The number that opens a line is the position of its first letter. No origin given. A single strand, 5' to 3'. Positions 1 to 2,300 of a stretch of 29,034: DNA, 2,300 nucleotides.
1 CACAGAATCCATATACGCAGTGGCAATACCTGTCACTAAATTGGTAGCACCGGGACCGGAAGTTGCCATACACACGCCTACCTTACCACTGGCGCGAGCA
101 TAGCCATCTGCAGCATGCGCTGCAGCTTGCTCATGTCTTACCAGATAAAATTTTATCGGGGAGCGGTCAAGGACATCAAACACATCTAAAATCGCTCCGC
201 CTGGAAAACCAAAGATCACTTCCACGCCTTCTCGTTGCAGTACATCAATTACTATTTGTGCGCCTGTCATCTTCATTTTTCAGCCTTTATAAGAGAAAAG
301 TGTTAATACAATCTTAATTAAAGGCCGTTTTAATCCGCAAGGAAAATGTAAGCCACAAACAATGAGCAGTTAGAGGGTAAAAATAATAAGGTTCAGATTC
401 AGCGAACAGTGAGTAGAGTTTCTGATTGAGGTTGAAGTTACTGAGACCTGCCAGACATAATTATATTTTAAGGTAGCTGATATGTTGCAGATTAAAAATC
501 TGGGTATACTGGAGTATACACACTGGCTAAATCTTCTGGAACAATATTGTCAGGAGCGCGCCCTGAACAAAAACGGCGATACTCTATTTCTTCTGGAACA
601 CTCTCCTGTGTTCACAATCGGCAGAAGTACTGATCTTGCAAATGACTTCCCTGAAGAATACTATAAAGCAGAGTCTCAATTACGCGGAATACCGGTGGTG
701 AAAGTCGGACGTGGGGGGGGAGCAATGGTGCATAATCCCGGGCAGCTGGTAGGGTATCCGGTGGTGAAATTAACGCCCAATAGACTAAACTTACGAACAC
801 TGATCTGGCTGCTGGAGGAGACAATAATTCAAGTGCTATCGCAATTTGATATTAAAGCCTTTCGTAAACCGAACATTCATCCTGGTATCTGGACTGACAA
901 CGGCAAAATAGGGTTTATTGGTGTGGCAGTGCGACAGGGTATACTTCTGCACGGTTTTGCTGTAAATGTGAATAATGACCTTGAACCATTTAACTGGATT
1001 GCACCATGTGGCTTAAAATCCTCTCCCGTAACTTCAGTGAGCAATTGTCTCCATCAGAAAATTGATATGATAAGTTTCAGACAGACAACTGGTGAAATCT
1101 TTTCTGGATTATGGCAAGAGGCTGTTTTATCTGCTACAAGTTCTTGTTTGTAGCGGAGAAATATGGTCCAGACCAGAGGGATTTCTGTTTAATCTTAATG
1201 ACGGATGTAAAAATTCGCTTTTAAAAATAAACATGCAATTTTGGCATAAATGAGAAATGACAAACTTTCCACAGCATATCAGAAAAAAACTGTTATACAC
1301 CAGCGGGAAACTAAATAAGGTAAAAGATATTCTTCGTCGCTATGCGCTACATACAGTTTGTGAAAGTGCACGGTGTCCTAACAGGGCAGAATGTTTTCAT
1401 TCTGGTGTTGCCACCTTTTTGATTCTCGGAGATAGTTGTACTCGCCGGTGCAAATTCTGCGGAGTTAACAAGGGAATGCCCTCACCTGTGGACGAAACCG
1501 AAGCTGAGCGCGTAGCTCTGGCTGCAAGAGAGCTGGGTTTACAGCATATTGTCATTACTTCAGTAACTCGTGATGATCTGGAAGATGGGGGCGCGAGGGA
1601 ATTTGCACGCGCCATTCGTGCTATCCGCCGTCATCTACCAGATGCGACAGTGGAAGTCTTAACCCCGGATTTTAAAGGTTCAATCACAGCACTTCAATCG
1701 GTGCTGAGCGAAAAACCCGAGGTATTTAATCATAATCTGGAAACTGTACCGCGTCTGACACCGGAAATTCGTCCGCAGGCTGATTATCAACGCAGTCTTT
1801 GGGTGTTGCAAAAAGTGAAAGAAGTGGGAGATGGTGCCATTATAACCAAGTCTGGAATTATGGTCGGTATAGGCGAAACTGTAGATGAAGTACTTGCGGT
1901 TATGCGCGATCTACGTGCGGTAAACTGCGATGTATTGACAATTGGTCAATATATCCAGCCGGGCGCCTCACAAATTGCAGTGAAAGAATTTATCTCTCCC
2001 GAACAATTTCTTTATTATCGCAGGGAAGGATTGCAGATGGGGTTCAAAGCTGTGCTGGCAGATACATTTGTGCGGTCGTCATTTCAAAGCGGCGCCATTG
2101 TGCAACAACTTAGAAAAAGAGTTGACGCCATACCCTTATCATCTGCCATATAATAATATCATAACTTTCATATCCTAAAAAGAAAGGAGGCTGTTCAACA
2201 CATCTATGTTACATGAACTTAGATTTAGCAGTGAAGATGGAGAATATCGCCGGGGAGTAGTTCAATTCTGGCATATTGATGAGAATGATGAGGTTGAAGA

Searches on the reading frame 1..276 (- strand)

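Call 72: search_protein_families(library=pfam, proteins=[window:1-276:-], max_evalue=0.001)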
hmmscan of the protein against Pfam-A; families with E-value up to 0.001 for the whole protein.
window:1-276:- (92 aa): 1 family
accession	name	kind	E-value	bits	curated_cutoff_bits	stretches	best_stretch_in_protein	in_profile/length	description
PF02776.23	TPP_enzyme_N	-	2.7e-34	117.9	26.8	1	3-92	1-91/119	Thiamine pyrophosphate enzyme, N-terminal TPP binding domain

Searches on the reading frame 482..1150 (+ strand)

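Call 3: search_protein_families(library=pfam, proteins=[window:482-1150:+], max_evalue=1)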
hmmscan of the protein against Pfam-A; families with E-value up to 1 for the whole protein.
window:482-1150:+ (223 aa): 1 family
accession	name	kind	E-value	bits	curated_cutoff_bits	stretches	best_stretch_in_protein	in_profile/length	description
PF21948.1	LplA-B_cat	-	1.7e-37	129.8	27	1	16-203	6-195/200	Lipoyl protein ligase A/B catalytic domain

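Call 4: search_protein_families(library=ncbifam, proteins=[window:482-1150:+], max_evalue=1)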
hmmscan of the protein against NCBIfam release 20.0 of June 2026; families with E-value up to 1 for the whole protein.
window:482-1150:+ (223 aa): 8 families
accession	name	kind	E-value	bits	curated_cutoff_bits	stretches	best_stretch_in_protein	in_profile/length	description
NF010925.0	PRK14345.1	equivalog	4.2e-42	144.4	155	1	2-202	14-208/236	lipoyl(octanoyl) transferase LipB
NF010922.0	PRK14342.1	equivalog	5.4e-41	140.2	235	1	2-196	6-188/215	lipoyl(octanoyl) transferase LipB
TIGR00214.1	lipB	equivalog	2.8e-37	128.1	83.55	1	30-192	10-166/187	lipoyl(octanoyl) transferase LipB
NF010923.0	PRK14343.1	equivalog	9e-36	123.5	298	1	2-179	15-187/237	lipoyl(octanoyl) transferase LipB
NF010921.0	PRK14341.1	equivalog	8.1e-34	117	230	1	9-209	24-221/230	lipoyl(octanoyl) transferase LipB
NF053751.1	LplAB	exception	3.5e-05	23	550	1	42-160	141-256/348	lipoate-protein ligase LplAB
TIGR00545.2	lipoyltrans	equivalog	0.0072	15.3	280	1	19-126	17-116/328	lipoate--protein ligase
NF053750.1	LplA_large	exception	0.1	12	480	1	26-96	24-91/248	lipoate-protein ligase large subunit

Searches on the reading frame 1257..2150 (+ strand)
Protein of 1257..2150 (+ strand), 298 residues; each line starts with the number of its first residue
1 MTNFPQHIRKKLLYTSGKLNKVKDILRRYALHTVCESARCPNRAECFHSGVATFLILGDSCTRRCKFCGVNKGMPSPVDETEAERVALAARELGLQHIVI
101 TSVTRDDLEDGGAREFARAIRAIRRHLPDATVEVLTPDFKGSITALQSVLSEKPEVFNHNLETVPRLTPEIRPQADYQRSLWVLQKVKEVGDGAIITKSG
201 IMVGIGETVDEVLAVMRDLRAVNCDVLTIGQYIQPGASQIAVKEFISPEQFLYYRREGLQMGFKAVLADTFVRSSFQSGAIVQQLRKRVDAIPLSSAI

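Call 3: search_protein_families(library=pfam, proteins=[window:1257-2150:+], max_evalue=1)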
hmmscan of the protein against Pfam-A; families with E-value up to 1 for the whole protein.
window:1257-2150:+ (298 aa): 2 families
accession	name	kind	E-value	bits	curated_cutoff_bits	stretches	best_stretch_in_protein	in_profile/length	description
PF04055.27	Radical_SAM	-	7.3e-19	69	29.5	1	56-219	2-166/166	Radical SAM superfamily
PF16881.10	LIAS_N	-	0.00016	22.5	27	1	18-40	74-96/96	N-terminal domain of lipoyl synthase of Radical_SAM family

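Call 4: search_protein_families(library=ncbifam, proteins=[window:1257-2150:+], max_evalue=1)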
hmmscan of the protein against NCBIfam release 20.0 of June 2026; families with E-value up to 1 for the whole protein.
window:1257-2150:+ (298 aa): 14 families
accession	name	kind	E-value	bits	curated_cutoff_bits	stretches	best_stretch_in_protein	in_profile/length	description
NF004019.1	PRK05481.1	subfamily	2e-114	381.7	203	1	5-287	2-282/286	lipoyl synthase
NF009544.0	PRK12928.1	subfamily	1.3e-111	372.6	210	1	3-282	19-297/300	lipoyl synthase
NF053790.1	LplA_LipA_fuse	exception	6.8e-108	361.8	800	1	5-278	334-603/606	bifunctional lipoate--protein ligase/lipoyl synthase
TIGR00510.1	lipA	equivalog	3.5e-105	351.6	310.25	1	3-285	16-297/302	lipoyl synthase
TIGR00433.2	bioB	equivalog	4.8e-10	39.2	225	1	59-252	49-241/307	biotin synthase BioB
NF006308.0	PRK08508.1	equivalog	5.7e-06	25.8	377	1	59-244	15-200/279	biotin synthase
NF004884.0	PRK06245.1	equivalog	5.1e-05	22.3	209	1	184-223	159-198/340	7,8-didemethyl-8-hydroxy-5-deazariboflavin synthase subunit CofG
NF053743.1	LipS2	equivalog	0.00019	21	270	1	52-226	24-197/292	LipS2 family lipoyl synthase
TIGR04043.1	rSAM_MSMEG_0568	hypoth_equivalog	0.00071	18.6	303.7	1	62-134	122-198/354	MSMEG_0568 family radical SAM protein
TIGR03910.1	pyrrolys_PylB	equivalog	0.00087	18.3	348.2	1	52-230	57-236/347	methylornithine synthase PylB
TIGR03550.1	F420_cofG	equivalog_domain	0.0024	17.1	213.35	1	184-223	152-191/322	7,8-didemethyl-8-hydroxy-5-deazariboflavin synthase CofG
TIGR02351.2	thiH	equivalog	0.0033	16.6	380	1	55-135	77-158/364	2-iminoacetate synthase ThiH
TIGR03551.1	F420_cofH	equivalog_domain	0.0059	15.5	374.1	1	57-137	45-126/345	5-amino-6-(D-ribitylamino)uracil--L-tyrosine 4-hydroxyphenyl transferase CofH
NF006687.0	PRK09234.1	equivalog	0.043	11.9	1018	1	184-224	225-265/849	bifunctional FO biosynthesis protein CofGH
